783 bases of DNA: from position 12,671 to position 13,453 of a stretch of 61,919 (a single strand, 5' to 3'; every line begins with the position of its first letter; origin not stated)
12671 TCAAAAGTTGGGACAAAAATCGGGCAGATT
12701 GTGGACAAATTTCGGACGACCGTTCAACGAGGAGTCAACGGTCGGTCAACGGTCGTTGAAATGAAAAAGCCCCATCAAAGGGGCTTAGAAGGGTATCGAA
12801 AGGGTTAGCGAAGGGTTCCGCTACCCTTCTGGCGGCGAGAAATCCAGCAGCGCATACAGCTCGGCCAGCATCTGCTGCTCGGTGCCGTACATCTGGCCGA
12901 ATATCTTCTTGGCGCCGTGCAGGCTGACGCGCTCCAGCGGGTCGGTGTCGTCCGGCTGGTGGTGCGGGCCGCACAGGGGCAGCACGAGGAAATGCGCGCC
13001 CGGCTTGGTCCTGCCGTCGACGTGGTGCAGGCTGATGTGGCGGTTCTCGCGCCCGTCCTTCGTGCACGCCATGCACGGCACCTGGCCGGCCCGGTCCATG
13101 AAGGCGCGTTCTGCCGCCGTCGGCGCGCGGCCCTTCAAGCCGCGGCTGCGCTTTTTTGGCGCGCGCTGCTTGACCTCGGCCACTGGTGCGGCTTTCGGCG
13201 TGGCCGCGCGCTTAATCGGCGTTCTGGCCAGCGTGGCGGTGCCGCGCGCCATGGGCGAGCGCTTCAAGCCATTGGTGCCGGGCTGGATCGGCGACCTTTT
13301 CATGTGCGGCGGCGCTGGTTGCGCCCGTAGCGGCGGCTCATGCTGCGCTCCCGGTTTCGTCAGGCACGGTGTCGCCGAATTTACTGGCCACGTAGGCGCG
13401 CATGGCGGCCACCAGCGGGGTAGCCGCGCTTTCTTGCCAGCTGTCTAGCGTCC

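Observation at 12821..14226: Uncleavable LexA-DNA-binding-domain protein encoded beside a Ref-type nuclease: possible SOS-decoupling module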

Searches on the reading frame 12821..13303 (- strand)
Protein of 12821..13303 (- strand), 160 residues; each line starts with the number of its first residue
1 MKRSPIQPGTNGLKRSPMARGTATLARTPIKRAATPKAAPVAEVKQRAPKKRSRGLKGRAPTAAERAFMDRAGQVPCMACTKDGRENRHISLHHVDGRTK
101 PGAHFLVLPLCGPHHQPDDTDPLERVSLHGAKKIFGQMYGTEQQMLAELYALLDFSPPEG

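Call 3: search_protein_families(library=pfam, proteins=[window:12821-13303:-], max_evalue=0.01)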
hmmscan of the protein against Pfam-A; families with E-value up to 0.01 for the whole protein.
window:12821-13303:- (160 aa): 2 families
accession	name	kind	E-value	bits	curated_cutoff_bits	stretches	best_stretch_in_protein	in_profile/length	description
PF16786.11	RecA_dep_nuc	-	1.7e-18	67.1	26.9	1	61-153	1-102/103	Recombination enhancement, RecA-dependent nuclease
PF06147.18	DUF968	-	0.0045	17.5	27.8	1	65-131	89-155/171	Protein of unknown function (DUF968)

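Call 4: search_protein_families(library=phrogs, proteins=[window:12821-13303:-], max_evalue=0.001)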
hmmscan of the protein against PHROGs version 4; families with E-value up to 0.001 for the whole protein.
window:12821-13303:- (160 aa): 3 families
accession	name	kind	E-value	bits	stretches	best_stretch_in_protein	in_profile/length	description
phrog_2321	-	DNA, RNA and nucleotide metabolism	1.4e-26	94.5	1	35-116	54-135/186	Ref-like RecA filament endonuclease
phrog_1588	-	unknown function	2.2e-24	86.7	1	44-154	6-114/132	-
phrog_35096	-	unknown function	2.7e-06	28.7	1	88-117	7-36/86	-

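Call 51: find_related_loci(query=window:12821-13303:-, collection=viral_contigs, flank=4000)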
Query window:12821-13303:- (160 aa) in viral_contigs; peptide patterns used: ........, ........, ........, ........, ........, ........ (x = any residue, [..] = any of these).
17 stretches matched a pattern; 10 encode a relative of the query (tblastn E <= 1e-3); 10 distinct loci.
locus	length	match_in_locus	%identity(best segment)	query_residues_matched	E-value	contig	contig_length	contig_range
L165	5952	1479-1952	77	1-156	5e-75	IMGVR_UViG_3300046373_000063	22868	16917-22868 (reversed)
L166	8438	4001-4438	54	2-141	2e-45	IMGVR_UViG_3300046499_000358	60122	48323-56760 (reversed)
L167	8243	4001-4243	34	57-146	3e-12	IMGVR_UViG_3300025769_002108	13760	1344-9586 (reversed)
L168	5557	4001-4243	34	57-146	3e-12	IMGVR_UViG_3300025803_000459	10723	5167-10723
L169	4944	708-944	34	59-146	3e-12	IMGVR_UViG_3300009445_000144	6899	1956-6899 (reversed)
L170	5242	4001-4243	34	57-146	4e-11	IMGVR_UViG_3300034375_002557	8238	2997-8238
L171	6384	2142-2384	31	57-146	7e-11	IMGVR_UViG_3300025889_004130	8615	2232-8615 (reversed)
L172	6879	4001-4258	32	57-146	9e-10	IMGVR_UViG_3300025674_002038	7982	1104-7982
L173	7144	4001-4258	29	57-146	2e-8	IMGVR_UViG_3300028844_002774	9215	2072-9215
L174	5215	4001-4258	29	57-146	2e-8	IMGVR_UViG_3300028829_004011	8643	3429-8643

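Call 89: find_related_loci(query=A5, collection=viral_contigs, flank=4000)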
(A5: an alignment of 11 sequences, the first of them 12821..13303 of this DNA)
Query A5 (160 aa) in viral_contigs; peptide patterns used: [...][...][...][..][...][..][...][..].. (x = any residue, [..] = any of these).
201 stretches matched a pattern; 161 encode a relative of the query (tblastn E <= 1e-3); the best 80 are kept; 80 distinct loci.
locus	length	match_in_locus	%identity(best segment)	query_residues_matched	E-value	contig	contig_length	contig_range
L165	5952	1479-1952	77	1-156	5e-74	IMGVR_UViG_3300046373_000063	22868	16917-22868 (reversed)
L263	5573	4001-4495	52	1-156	1e-51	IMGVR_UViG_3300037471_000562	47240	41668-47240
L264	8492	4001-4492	51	1-155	8e-50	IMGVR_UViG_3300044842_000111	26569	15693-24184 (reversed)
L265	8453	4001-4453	58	14-158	4e-48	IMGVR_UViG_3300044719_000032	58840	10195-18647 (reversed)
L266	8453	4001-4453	58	14-158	4e-48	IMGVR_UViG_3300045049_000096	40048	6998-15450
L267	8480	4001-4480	53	1-153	1e-47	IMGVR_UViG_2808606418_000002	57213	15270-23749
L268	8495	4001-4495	54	1-154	2e-47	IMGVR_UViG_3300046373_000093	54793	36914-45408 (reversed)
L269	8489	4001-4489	52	1-154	1e-47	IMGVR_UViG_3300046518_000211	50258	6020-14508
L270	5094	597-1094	53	1-153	5e-47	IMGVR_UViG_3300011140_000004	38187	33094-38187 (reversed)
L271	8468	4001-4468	53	5-153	1e-46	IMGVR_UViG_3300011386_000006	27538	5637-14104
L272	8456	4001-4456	50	5-154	2e-46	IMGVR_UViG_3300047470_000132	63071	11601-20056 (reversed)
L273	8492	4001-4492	49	1-156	4e-46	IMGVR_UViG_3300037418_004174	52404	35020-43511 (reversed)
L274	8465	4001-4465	52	5-154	9e-46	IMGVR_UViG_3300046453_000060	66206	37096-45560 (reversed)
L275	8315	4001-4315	66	52-156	2e-45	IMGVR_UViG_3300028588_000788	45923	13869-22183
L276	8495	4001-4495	48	1-156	1e-44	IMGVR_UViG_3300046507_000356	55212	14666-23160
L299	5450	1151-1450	38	54-154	1e-16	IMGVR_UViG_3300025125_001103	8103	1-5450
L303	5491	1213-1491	38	56-149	3e-16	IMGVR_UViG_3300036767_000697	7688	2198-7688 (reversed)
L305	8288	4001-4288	38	56-152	6e-16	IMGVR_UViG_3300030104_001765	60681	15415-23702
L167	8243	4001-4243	34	57-146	2e-11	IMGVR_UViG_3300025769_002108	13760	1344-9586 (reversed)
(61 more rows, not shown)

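Call 96: search_protein_families(library=pfam, proteins=[L305:4001-4297:+, L305:3576-3815:+, L303:775-1002:+, L299:727-954:+, L305:4290-5198:+, L305:2887-3348:+, L167:3995-4324:+], max_evalue=0.01)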
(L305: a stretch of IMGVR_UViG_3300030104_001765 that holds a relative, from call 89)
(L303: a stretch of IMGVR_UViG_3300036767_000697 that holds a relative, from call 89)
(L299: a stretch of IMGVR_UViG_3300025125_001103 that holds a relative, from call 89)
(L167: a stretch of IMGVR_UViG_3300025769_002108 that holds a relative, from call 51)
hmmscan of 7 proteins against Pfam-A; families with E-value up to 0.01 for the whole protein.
L305:4001-4297:+ (98 aa): 2 families
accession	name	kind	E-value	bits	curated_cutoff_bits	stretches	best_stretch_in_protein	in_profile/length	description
PF16786.11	RecA_dep_nuc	-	1.2e-18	67.6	26.9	1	6-96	1-101/103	Recombination enhancement, RecA-dependent nuclease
PF06147.18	DUF968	-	1.2e-06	29.1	27.8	1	8-93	87-163/171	Protein of unknown function (DUF968)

L305:3576-3815:+ (79 aa): 2 families
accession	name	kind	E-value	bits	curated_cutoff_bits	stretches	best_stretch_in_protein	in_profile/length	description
PF01726.22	LexA_DNA_bind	-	1.7e-09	37.8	23.7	1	3-59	2-58/65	LexA DNA binding domain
PF13730.12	HTH_36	-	0.00032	20.9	25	1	19-57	17-55/55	Helix-turn-helix domain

L303:775-1002:+ (75 aa): 2 families
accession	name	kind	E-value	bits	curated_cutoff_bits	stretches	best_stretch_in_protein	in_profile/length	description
PF01726.22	LexA_DNA_bind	-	3.1e-08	33.7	23.7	1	3-54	6-57/65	LexA DNA binding domain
PF13730.12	HTH_36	-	0.0086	16.3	25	0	9-53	11-55/55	Helix-turn-helix domain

L299:727-954:+ (75 aa): 1 family
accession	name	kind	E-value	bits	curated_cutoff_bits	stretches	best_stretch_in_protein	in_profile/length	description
PF01726.22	LexA_DNA_bind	-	2.4e-07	30.9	23.7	1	2-54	5-57/65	LexA DNA binding domain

L305:4290-5198:+ (302 aa): 0 families

L305:2887-3348:+ (153 aa): 1 family
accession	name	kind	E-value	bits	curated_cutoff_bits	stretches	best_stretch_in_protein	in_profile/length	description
PF03592.21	Terminase_2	-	5.9e-14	53.3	26.1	1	13-87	1-70/141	Terminase small subunit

L167:3995-4324:+ (109 aa): 3 families
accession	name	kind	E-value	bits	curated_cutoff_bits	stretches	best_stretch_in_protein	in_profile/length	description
PF06147.18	DUF968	-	1.8e-11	44.8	27.8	1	1-88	79-165/171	Protein of unknown function (DUF968)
PF16786.11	RecA_dep_nuc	-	1.5e-06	28.7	26.9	1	7-65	1-61/103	Recombination enhancement, RecA-dependent nuclease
PF16784.11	HNHc_6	-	2.4e-05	24.4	26.6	1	19-66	124-176/204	Putative HNHc nuclease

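Call 97: search_protein_families(library=padloc, proteins=[window:12821-13303:-], max_evalue=0.01)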
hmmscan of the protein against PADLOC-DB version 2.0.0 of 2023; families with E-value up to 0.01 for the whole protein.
window:12821-13303:- (160 aa): 0 families

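Call 98: search_protein_families(library=ncbifam, proteins=[window:12821-13303:-], max_evalue=0.01)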
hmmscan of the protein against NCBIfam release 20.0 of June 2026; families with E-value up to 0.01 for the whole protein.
window:12821-13303:- (160 aa): 0 families

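Call 106: search_dna_similar(query=window:12821-13303:-, collection=phages, mode=protein, max_rows=40, max_evalue=0.000001, rows=spread)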
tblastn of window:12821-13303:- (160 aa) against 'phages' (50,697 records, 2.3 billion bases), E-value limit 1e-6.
Records with a match: 37; places in all: 37; records where one place covers at least 80% of the query: 14.
Best place of each record, by identity: <60% 37.
By first word of the organism name: Escherichia 12; Burkholderia 9; Pseudomonas 4; Enterobacteria 3; Salmonella 2; Vibrio 2; Leptolyngbya 1; Plectonema 1; Punavirus 1; Cronobacter 1; and 1 more.
By host as written in the record: - 8; Escherichia coli 6; Burkholderia cenocepacia 4; Burkholderia cepacia LMG 18821 2; Salmonella enterica subsp. enterica serovar Indiana J46 2; Escherichia coli C600 2; Vibrio breoganii 2; Escherichia coli strain MG1655 Z1 1; and 10 more.
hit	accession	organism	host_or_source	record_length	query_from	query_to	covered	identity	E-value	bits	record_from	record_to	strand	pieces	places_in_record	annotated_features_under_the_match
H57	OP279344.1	Escherichia phage P1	Escherichia coli strain MG1655 Z1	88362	24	155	83%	37.3%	1e-18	87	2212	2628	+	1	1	ref: Ref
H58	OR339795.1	Escherichia phage phi456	Escherichia coli MC1061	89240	24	155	83%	37.3%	1e-18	87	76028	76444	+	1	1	Ref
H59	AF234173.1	Escherichia phage P1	-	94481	24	155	83%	37.3%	1e-18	87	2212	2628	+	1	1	100 pct identical (0 gaps) to fragment of P1 sequence deposited as ... | ref: Ref | phage repressor C1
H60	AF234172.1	Escherichia phage P1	-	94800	24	155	83%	37.3%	1e-18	87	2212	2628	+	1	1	100 pct identical (0 gaps) to fragment of P1 sequence deposited as ... | ref: Ref | phage repressor C1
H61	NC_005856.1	Escherichia phage P1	Escherichia coli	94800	24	155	83%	37.3%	1e-18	87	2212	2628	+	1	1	100 pct identical (0 gaps) to fragment of P1 sequence deposited as ... | ref: Ref-like RecA filament endonuclease | phage repressor C1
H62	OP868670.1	Pseudomonas phage MPK9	Pseudomonas aeruginosa PA14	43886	56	153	61%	48.5%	1e-22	98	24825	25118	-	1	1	putative recombination enhancement function protein | hypothetical protein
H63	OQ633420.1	Pseudomonas phage PotUPM1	Pseudomonas otitidis NK1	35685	59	153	59%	49.5%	6e-16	79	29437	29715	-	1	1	hypothetical protein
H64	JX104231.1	Burkholderia phage BcepMigl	Burkholderia cenocepacia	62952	1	156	98%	30.0%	1e-10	64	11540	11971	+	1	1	hypothetical protein (x2)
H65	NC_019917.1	Burkholderia phage BcepMigl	Burkholderia cenocepacia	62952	1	156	98%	30.0%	1e-10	64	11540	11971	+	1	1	hypothetical protein (x2)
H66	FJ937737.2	Burkholderia phage BcepIL02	Burkholderia cenocepacia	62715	1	156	98%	29.4%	3e-10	63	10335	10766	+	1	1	hypothetical protein (x2)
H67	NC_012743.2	Burkholderia phage BcepIL02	Burkholderia cenocepacia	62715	1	156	98%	29.4%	3e-10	63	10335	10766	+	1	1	hypothetical protein (x2)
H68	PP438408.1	Leptolyngbya phage Lbo-JY16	Leptolyngbya boryana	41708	52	154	64%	43.8%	1e-17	84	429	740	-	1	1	hypothetical protein (x2)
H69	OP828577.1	Plectonema phage Lbo240-yong2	Leptolyngya boryana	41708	52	154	64%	43.8%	1e-17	84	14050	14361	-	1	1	recombination enhancement function protein | protein NinB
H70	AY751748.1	Enterobacteria phage phiW39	-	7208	40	155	73%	38.1%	4e-19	89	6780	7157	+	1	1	ref: recombination enhancement function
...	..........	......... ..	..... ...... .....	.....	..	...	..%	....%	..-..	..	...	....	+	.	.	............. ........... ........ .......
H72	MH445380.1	Escherichia phage P1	Escherichia coli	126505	40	155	73%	38.1%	9e-19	87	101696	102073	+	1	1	recombination enhancement function protein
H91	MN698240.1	Pelagibacter phage HTVC026P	Candidatus Pelagibacter sp. HTCC1062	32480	51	145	59%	32.7%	8e-8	56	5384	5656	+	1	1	putative HNH nuclease | hypothetical protein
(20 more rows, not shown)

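Call 107: get_annotated_region(hit=H65, flank=4500)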
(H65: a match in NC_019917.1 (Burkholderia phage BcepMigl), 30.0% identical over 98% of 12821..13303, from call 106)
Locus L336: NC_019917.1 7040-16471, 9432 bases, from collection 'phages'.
description: Burkholderia phage BcepMigl, complete genome.
organism: Burkholderia phage BcepMigl (NCBI taxid 2886899)
taxonomy: Viruses; Duplodnaviria; Heunggongvirae; Uroviricota; Caudoviricetes; Lessievirus; Lessievirus bcepmigl
host: Burkholderia cenocepacia; source: soil; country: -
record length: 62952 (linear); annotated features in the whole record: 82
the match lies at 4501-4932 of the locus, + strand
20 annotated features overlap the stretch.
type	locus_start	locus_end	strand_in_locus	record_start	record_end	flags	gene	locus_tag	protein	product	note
CDS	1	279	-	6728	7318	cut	-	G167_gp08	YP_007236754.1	transcriptional regulator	-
CDS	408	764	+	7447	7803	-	-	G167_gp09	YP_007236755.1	transcriptional regulator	-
tRNA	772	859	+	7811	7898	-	-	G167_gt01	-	tRNA-Ser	-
regulatory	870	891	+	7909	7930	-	-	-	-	terminator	TransTerm HP; confidence=100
CDS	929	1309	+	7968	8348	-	-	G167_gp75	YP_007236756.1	hypothetical protein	-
CDS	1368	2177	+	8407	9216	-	-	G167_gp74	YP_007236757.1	DUF2303 protein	-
CDS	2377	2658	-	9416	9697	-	-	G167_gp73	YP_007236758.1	hypothetical protein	-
CDS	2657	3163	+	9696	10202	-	-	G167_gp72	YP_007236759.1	single strand DNA binding protein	-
CDS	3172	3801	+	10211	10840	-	-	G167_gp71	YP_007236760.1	HNH endonuclease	-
CDS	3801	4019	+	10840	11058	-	-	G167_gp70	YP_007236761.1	DksA-like zinc-finger protein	-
CDS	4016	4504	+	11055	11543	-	-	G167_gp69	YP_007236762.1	hypothetical protein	-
CDS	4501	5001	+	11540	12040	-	-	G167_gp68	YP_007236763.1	hypothetical protein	-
CDS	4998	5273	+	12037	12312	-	-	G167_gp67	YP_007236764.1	hypothetical protein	-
CDS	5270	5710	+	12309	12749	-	-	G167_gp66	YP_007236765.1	hypothetical protein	-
CDS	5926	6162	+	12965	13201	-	-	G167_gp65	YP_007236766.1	hypothetical protein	-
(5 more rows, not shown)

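Call 109: get_annotated_region(hit=H91, flank=2500)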
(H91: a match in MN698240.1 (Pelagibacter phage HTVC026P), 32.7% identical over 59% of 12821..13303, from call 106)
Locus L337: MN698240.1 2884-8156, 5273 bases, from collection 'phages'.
description: Pelagibacter phage HTVC026P, complete genome.
organism: Pelagibacter phage HTVC026P (NCBI taxid 2686456)
taxonomy: Viruses; Duplodnaviria; Heunggongvirae; Uroviricota; Caudoviricetes
host: Candidatus Pelagibacter sp. HTCC1062; source: seawater; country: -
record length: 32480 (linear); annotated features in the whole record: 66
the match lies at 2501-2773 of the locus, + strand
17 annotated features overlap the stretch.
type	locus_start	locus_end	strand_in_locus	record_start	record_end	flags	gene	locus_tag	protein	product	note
CDS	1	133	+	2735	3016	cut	-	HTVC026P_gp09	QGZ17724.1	hypothetical protein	-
CDS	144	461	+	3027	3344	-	-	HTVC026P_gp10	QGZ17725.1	hypothetical protein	-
CDS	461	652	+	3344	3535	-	-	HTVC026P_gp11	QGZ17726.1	hypothetical protein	-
CDS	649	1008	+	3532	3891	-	-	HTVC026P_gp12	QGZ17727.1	helix-turn-helix transcriptional regulator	-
CDS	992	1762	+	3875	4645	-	-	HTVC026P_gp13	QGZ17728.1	hypothetical protein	-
CDS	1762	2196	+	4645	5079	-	-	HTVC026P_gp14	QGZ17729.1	hypothetical protein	-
CDS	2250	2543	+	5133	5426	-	-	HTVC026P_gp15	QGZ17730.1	hypothetical protein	-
CDS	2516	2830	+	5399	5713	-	-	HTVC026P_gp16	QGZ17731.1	putative HNH nuclease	-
CDS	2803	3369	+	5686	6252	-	-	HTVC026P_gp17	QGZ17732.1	DnaD domain protein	-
CDS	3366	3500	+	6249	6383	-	-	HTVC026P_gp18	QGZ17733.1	hypothetical protein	-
CDS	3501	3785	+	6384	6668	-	-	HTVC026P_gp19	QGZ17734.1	hypothetical protein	-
CDS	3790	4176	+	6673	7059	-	-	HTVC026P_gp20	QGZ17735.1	hypothetical protein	-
CDS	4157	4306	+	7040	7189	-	-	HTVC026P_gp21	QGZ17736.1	hypothetical protein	-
CDS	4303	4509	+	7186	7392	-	-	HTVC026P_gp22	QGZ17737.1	hypothetical protein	-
CDS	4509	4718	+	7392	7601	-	-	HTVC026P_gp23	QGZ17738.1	hypothetical protein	-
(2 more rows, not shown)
